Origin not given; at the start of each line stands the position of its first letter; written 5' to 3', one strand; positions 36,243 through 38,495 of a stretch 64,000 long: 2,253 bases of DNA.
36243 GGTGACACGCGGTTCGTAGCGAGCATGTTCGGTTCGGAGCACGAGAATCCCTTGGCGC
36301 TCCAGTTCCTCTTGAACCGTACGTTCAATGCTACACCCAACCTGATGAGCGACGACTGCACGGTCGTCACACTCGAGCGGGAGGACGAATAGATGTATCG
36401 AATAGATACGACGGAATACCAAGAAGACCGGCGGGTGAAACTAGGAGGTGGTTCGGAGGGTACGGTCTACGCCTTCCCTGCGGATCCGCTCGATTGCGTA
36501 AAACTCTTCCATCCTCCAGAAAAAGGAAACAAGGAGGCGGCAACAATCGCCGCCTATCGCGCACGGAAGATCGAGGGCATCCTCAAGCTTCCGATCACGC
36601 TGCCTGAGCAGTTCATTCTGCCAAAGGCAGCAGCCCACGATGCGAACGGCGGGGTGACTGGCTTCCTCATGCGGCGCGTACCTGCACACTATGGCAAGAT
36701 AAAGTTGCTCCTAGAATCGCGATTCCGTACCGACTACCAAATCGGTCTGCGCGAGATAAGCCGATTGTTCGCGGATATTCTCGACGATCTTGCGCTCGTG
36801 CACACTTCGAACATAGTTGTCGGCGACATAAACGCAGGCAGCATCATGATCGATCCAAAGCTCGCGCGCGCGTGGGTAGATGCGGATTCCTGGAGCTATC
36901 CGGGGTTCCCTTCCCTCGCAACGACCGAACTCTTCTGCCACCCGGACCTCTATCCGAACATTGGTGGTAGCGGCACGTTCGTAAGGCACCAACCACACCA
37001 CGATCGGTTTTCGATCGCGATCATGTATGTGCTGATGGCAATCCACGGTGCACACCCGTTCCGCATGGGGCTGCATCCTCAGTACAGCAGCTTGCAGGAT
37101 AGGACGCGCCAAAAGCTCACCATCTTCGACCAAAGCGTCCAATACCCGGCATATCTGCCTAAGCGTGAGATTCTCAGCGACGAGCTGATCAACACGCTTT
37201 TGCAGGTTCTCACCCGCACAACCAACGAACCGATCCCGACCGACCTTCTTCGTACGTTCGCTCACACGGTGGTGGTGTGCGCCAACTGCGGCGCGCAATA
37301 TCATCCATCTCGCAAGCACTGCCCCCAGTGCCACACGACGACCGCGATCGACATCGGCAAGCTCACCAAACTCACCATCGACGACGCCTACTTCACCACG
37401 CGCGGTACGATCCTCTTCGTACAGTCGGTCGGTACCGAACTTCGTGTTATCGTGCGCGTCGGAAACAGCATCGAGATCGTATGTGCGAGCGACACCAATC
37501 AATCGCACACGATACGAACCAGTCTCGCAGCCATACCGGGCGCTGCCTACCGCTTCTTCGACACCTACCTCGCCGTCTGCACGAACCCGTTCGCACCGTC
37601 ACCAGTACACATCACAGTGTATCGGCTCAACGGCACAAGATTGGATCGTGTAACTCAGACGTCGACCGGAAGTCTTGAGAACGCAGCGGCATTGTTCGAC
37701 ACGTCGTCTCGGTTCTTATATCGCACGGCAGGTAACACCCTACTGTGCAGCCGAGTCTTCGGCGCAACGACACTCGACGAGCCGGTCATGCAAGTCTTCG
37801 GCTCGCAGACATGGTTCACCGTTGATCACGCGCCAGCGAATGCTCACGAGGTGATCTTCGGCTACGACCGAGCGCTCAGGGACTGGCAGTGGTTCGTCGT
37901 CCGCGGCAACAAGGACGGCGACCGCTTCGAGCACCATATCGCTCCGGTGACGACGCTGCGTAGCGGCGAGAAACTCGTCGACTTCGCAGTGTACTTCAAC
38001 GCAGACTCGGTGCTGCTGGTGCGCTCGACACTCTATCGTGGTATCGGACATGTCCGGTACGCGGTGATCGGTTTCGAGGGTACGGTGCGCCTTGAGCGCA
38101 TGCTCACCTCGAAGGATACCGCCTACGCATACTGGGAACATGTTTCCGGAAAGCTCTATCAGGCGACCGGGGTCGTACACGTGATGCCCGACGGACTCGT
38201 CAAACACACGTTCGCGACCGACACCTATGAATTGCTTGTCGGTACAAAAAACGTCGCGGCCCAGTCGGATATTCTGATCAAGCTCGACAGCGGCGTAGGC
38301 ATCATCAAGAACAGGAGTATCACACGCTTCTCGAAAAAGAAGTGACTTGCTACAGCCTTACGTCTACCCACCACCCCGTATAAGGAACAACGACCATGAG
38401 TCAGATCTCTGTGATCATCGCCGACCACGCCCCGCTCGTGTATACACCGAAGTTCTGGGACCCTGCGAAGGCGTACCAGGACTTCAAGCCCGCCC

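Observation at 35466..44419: NAD-salvage operon (pncA, pncB, NrtR) fused with a TerY-P-like vWA / PP2C / Ser-Thr-kinase triad, next to two SLOG/LOG-like paralogs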

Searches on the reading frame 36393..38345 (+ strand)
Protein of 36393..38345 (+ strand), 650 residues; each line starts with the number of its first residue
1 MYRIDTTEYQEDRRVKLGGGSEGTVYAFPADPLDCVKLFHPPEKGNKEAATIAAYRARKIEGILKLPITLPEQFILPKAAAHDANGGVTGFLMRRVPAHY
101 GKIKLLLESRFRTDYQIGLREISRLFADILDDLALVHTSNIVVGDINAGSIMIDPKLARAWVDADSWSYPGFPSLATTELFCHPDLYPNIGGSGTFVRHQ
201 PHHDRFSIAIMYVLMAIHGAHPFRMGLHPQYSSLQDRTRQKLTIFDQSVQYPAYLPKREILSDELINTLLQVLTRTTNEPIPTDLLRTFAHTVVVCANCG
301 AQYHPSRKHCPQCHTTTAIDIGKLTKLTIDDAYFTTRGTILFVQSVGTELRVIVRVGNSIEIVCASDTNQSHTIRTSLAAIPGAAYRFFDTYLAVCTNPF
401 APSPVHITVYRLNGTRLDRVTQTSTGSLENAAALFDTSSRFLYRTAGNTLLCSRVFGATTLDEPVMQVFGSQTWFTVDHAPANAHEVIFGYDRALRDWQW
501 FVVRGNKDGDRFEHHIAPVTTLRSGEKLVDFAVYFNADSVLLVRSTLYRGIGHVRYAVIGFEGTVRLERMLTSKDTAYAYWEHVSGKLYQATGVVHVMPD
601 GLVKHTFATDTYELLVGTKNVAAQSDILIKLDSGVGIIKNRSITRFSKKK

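Call 3: search_protein_families(library=pfam, proteins=[window:36393-38345:+], max_evalue=0.01)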
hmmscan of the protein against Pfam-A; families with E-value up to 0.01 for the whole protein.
window:36393-38345:+ (650 aa): 2 families
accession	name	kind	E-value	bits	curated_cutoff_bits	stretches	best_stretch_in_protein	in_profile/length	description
PF12172.15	zf-ChsH2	-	0.0032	17.7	23.2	1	295-315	13-33/37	ChsH2, rubredoxin-like zinc ribbon domain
PF01155.25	HypA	-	0.0059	17.1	28.9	1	264-318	42-98/112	Hydrogenase/urease nickel incorporation, metallochaperone, hypA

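Call 4: search_protein_families(library=ncbifam, proteins=[window:36393-38345:+], max_evalue=0.01)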
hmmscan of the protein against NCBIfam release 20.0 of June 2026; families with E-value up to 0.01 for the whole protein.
window:36393-38345:+ (650 aa): 1 family
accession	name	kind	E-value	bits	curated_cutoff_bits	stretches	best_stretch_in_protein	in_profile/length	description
NF038150.1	lanthi_synth_IV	equivalog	7.3e-05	21.3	650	1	115-250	293-423/851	class IV lanthionine synthetase LanL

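Call 5: search_protein_families(library=padloc, proteins=[window:36393-38345:+], max_evalue=0.01)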
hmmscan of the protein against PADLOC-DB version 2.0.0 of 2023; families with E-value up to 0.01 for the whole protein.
window:36393-38345:+ (650 aa): 0 families

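Call 6: search_protein_families(library=phrogs, proteins=[window:36393-38345:+], max_evalue=0.01)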
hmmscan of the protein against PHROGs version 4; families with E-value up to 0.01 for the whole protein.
window:36393-38345:+ (650 aa): 1 family
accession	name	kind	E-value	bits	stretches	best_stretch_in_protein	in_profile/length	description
phrog_37888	-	unknown function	2.6e-06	27.2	1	16-223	18-221/646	-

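Call 10: find_encoding_contigs(protein=window:36393-38345:+, flank=10000, max_places=6)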
Protein window:36393-38345:+ (650 aa): 12 contigs read that carry it; 6 places shown.
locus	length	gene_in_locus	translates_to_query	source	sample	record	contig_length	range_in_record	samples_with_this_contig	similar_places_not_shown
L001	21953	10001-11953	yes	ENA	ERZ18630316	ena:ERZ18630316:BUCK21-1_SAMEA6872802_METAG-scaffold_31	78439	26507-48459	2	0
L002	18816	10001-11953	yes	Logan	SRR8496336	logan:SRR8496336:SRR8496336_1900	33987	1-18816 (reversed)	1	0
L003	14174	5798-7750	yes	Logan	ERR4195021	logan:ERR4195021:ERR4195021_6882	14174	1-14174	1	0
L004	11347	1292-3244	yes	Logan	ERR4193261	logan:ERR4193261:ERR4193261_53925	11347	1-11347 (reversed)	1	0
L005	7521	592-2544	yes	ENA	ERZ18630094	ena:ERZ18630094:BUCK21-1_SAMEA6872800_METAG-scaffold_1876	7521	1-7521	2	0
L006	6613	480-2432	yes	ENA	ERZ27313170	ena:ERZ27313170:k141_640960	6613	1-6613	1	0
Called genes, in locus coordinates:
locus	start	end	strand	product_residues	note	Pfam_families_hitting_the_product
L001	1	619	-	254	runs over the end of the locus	-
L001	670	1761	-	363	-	PF11104:PilM_2, PF14450:FtsA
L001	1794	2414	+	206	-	PF00156:Pribosyltran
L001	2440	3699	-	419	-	-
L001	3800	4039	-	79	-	-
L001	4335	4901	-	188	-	-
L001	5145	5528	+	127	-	-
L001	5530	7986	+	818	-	PF00158:Sigma54_activat, PF00004:AAA (weak), PF07724:AAA_2, PF07728:AAA_5, PF10431:ClpB_D2-small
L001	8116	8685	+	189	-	-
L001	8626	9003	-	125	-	PF00520:Ion_trans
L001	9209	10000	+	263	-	PF13672:PP2C_2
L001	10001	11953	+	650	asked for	-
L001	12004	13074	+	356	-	-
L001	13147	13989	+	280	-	-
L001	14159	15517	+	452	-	PF17767:NAPRTase_N, PF04095:NAPRTase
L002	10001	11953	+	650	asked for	-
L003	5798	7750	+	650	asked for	-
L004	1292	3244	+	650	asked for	-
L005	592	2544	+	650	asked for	-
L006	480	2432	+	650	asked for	-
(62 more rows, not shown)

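Call 11: find_homologous_proteins(query=window:36393-38345:+, max_evalue=0.001)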
Query window:36393-38345:+ (650 aa): 70 proteins with E <= 0.001 among 8000 candidates.
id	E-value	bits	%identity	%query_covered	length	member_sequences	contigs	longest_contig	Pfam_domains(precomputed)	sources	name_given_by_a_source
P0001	0.0e+0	1502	100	100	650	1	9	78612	-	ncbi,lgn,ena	-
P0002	6.0e-219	747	50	100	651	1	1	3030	-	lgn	-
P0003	6.8e-217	740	50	100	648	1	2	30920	-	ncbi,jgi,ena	-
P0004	1.3e-211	723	49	100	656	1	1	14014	-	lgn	-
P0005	1.2e-208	713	50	100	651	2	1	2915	-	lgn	-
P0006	5.8e-207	707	49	100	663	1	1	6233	-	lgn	-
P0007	1.8e-205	702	49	100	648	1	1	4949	-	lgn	-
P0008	3.8e-204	698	48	100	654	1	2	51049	-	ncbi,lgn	-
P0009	6.3e-204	697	49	100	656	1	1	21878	-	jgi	-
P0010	7.4e-202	690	47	100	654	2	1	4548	-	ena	-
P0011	4.2e-200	685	47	100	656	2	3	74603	-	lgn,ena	-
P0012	9.8e-199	680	48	100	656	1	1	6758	-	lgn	-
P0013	1.1e-198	680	48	99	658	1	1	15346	-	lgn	-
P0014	1.2e-198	680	48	100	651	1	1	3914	-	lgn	-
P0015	1.9e-198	679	46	100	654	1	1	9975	-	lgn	-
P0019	1.0e-196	673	46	100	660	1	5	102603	-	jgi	jgi:hypothetical protein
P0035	1.4e-190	653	45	100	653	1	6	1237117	-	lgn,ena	-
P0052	1.8e-181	623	45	100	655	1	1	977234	-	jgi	jgi:hypothetical protein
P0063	1.4e-174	600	43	100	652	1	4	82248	-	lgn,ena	-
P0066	4.5e-167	575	42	100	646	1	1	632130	-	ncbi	-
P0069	1.1e-46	178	27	89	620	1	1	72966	-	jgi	jgi:hypothetical protein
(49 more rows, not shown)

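Call 13: find_encoding_contigs(protein=P0066, flank=10000, max_places=2)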
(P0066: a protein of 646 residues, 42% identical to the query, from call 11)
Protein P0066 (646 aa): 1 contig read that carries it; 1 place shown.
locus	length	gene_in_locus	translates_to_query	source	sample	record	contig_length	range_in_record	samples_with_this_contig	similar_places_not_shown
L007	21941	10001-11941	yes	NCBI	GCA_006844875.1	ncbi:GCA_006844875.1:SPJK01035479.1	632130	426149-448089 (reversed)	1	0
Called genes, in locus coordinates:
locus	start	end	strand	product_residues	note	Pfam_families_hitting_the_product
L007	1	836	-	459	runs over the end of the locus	PF02878:PGM_PMM_I, PF02879:PGM_PMM_II, PF02880:PGM_PMM_III, PF00408:PGM_PMM_IV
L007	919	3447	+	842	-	PF02861:Clp_N, PF00004:AAA, PF23569:NBD_SMAX1, PF17871:AAA_lid_9, PF00158:Sigma54_activat, PF00004:AAA, PF07724:AAA_2, PF10431:ClpB_D2-small, +9 more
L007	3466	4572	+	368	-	-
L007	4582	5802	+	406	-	PF07676:PD40 (faint)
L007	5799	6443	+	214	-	PF13462:Thioredoxin_4, PF01323:DSBA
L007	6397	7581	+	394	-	PF02557:VanY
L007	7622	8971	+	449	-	PF18073:Zn_ribbon_LapB (weak), PF13481:AAA_25, PF03796:DnaB_C (faint), PF06745:ATPase, PF23442:DUF7125, PF13479:AAA_24 (weak)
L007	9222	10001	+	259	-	PF13672:PP2C_2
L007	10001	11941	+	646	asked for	-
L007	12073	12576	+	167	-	-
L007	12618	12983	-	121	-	-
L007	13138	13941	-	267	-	-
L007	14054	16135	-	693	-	PF17191:RecG_wedge, PF01336:tRNA_anti-codon (weak), PF00270:DEAD, PF04851:ResIII, PF00271:Helicase_C, PF19833:RecG_dom3_C (weak)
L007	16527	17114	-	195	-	-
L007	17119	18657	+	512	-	PF03816:LytR_cpsA_psr, PF13399:LytR_C (weak)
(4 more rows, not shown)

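Call 14: find_encoding_contigs(protein=P0069, flank=10000, max_places=2)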
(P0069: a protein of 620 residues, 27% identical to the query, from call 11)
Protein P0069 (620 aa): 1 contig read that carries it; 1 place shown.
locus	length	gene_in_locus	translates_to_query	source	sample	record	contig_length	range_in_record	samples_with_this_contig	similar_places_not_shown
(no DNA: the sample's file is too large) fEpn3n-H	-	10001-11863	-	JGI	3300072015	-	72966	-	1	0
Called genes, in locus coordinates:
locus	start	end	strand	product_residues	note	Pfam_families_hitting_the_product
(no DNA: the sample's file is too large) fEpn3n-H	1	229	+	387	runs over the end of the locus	PF07690:MFS_1, PF06609:TRI12 (faint), PF12832:MFS_1_like, PF00083:Sugar_tr, PF05977:MFS_3 (weak), PF13347:MFS_2, PF07690:MFS_1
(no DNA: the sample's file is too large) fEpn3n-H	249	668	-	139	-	PF01252:Peptidase_A8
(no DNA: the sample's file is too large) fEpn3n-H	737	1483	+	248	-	PF02535:Zip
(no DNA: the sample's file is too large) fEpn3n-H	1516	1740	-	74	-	-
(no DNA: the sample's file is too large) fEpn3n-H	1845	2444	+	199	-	-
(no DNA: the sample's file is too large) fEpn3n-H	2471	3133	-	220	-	PF03167:UDG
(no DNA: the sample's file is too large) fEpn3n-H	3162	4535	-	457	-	-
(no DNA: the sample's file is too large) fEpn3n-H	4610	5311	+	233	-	PF00300:His_Phos_1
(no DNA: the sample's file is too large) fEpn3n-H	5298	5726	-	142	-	-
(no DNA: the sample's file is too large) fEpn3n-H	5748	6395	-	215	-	PF00188:CAP (weak)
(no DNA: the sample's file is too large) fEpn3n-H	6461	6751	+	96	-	PF00076:RRM_1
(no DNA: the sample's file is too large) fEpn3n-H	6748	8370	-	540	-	PF13489:Methyltransf_23 (weak), PF13847:Methyltransf_31 (weak), PF08241:Methyltransf_11 (weak), PF13649:Methyltransf_25 (weak)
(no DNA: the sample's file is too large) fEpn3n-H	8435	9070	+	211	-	PF00293:NUDIX, PF19368:WHD_AraR (weak), PF21906:WHD_NrtR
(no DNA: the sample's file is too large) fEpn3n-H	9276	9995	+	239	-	PF13672:PP2C_2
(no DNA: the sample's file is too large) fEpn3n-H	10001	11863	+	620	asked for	-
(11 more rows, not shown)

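Call 16: find_related_loci(query=A1, collection=genome_contigs, flank=10000)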
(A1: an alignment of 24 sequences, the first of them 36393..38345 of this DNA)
Query A1 (650 aa) in genome_contigs; peptide patterns used: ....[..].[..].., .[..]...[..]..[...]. (x = any residue, [..] = any of these).
44 stretches matched a pattern; 9 encode a relative of the query (tblastn E <= 1e-3); 9 distinct loci.
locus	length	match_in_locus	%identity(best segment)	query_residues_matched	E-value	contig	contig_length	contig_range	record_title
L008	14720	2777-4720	50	1-649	0e+0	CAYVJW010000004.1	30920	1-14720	MAG TPA_asm: uncultured Candidatus Peribacteria bacterium isolate binchicken_co65_50 genome assembly, contig: NODE_5956_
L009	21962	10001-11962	48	1-649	0e+0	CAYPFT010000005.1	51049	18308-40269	MAG TPA_asm: uncultured Candidatus Saccharibacteria bacterium isolate SRP090828_co3_53 genome assembly, contig: NODE_66_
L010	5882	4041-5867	48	1-612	0e+0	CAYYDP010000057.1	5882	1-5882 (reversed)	MAG TPA_asm: uncultured Gammaproteobacteria bacterium isolate SRP239054_co1_193 genome assembly, contig: NODE_11925_leng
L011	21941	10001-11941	47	1-647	0e+0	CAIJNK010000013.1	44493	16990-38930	uncultured bacterium isolate AlinenLipids_bin-6017 genome assembly, contig: bin-6017:13/22, whole genome shotgun sequenc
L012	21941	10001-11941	46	2-650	0e+0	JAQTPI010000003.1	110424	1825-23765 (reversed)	MAG: Patescibacteria group bacterium isolate STB_112 NODE_400_length_110424_cov_6.248602_Sandtown_B, whole genome shotgu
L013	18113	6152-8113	47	1-649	0e+0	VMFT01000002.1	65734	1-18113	MAG: Parcubacteria group bacterium Gr01-1014_29 G01um101429_scaffold_180, whole genome shotgun sequence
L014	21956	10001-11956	45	2-650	0e+0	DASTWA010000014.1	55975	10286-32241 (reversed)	MAG TPA_asm: Candidatus Saccharimonadales bacterium isolate SMAG_U2374 k141_130505, whole genome shotgun sequence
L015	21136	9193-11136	45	1-649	1e-180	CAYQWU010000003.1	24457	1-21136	MAG TPA_asm: uncultured Candidatus Peribacteria bacterium isolate SRP286056_co3_294 genome assembly, contig: NODE_1757_l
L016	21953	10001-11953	46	2-650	0e+0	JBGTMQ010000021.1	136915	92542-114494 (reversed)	MAG: Candidatus Saccharimonadia bacterium isolate JTS-RE368 k141_1394249, whole genome shotgun sequence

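Call 23: search_solved_structures(query=A1, max_evalue=1, show_alignments=1)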
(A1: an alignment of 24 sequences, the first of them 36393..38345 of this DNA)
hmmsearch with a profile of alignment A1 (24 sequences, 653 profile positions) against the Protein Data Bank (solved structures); distinct sequences matched with E-value up to 1: 19.
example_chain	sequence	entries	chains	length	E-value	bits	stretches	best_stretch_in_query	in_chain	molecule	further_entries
6htj_A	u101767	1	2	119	0.0029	19.4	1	290-391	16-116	Nucleic-acid-binding protein containing a Zn-ribbon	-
6esq_E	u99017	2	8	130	0.016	16.9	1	296-321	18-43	Pfam DUF35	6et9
8hoe_A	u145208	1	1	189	0.064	15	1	15-62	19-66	Type III effector HopBF1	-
6pwd_A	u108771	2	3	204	0.073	14.8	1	15-62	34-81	Type III effector HopBF1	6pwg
1gl9_B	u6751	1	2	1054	0.19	13.4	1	294-320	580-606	REVERSE GYRASE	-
1gku_B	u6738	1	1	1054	0.19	13.4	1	294-320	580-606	REVERSE GYRASE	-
7fse_A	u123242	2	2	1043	0.19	13.4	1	294-328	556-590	Reverse gyrase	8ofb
7fsf_A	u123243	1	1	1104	0.21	13.3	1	294-328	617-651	Reverse gyrase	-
4ddt_A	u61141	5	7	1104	0.21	13.3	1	294-328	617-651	Reverse gyrase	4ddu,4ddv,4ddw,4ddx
4wce_Z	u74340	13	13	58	0.3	12.7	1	277-316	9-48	50S ribosomal protein L32 | Large ribosomal subunit protein bL32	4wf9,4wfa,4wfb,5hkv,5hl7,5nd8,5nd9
5li0_4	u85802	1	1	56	0.34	12.6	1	277-316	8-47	50S ribosomal protein L32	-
4euu_A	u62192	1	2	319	0.6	11.8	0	172-226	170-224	Serine/threonine-protein kinase TBK1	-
8iyj_X6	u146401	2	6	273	0.64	11.6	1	118-236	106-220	Testis-specific serine/threonine-protein kinase 6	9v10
5l2q_C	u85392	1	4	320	0.72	11.5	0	116-161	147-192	Serine/threonine-protein kinase 40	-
5cek_A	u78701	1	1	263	0.84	11.3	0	112-160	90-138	Tribbles homolog 1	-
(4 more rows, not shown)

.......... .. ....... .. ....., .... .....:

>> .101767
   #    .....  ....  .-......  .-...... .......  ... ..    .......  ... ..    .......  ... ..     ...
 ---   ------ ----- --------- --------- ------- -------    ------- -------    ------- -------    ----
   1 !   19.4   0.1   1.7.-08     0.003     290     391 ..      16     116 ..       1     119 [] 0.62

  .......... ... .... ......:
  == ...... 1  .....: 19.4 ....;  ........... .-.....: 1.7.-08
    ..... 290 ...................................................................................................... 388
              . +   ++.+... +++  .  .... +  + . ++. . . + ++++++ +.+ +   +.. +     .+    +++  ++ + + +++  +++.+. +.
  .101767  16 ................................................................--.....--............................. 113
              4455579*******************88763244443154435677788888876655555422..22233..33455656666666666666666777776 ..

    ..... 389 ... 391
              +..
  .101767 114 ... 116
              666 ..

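Call 31: find_related_loci(query=A1, collection=metagenome_contigs, flank=10000)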
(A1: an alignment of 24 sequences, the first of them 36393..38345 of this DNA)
Query A1 (650 aa) in metagenome_contigs; peptide patterns used: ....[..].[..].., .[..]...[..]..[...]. (x = any residue, [..] = any of these).
53 stretches matched a pattern; 7 encode a relative of the query (tblastn E <= 1e-3); 7 distinct loci.
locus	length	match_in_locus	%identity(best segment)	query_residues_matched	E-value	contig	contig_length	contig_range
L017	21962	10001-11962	49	1-649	0e+0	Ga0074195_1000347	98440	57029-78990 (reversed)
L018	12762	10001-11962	47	1-649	0e+0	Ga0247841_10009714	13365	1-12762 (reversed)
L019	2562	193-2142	47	1-649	0e+0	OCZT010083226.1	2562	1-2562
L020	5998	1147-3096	45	2-649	0e+0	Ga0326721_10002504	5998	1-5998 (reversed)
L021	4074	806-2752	48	1-649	0e+0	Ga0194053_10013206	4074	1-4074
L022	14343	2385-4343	45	2-649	0e+0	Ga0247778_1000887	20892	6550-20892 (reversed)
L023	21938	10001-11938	42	1-649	2e-175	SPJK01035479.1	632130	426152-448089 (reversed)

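Call 32: find_related_loci(query=A1, collection=viral_contigs, flank=10000)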
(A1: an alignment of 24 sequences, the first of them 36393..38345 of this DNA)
Query A1 (650 aa) in viral_contigs; peptide patterns used: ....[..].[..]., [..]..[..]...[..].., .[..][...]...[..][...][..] (x = any residue, [..] = any of these).
80 stretches matched a pattern, but none encodes a relative of the query by tblastn (E <= 1e-3).

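Call 33: find_encoding_contigs(protein=P0035, flank=10000, max_places=1)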
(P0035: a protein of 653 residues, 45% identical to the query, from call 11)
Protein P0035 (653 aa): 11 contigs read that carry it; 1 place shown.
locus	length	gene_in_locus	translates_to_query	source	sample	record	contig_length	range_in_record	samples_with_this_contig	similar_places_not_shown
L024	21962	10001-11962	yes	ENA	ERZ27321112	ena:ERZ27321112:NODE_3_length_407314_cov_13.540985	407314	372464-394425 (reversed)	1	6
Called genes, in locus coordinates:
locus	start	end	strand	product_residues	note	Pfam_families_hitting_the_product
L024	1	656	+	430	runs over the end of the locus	PF02579:Nitro_FeMo-Co (faint), PF08245:Mur_ligase_M, PF02875:Mur_ligase_C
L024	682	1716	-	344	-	PF02668:TauD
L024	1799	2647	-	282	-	PF12146:Hydrolase_4, PF00561:Abhydrolase_1 (faint)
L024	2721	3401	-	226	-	PF01177:Asp_Glu_race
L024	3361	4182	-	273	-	PF00763:THF_DHG_CYH, PF02882:THF_DHG_CYH_C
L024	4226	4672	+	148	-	PF02467:Whib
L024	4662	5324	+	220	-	-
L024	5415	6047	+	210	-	-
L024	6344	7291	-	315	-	-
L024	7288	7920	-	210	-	-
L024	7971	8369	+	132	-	PF24585:YunG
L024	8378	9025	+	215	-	PF02698:DUF218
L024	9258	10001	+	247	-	PF13672:PP2C_2 (weak)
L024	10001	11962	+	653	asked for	-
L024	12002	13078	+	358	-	-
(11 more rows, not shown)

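Call 34: find_encoding_contigs(protein=P0052, flank=10000, max_places=1)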
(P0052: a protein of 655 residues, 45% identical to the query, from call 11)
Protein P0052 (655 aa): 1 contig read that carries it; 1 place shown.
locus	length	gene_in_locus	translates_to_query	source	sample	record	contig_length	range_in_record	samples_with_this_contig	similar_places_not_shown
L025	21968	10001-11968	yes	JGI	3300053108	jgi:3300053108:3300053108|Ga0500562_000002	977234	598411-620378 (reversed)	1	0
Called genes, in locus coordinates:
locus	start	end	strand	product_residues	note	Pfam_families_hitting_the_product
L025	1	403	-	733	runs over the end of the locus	PF13185:GAF_2 (faint), PF00512:HisKA, PF02518:HATPase_c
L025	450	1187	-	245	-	-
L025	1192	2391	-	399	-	-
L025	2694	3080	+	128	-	PF00072:Response_reg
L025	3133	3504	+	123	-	PF00072:Response_reg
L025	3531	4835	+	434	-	PF08245:Mur_ligase_M, PF02875:Mur_ligase_C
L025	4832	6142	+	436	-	PF26299:MurL_N, PF26298:MurL_epimerase_C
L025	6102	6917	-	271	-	PF00763:THF_DHG_CYH, PF02882:THF_DHG_CYH_C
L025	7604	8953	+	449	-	PF13472:Lipase_GDSL_2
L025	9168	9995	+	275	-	PF13672:PP2C_2 (weak)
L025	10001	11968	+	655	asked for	-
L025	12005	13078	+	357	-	-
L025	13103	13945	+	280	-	-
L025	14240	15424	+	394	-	PF18884:TSP3_bac (faint)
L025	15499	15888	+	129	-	PF08818:DUF1801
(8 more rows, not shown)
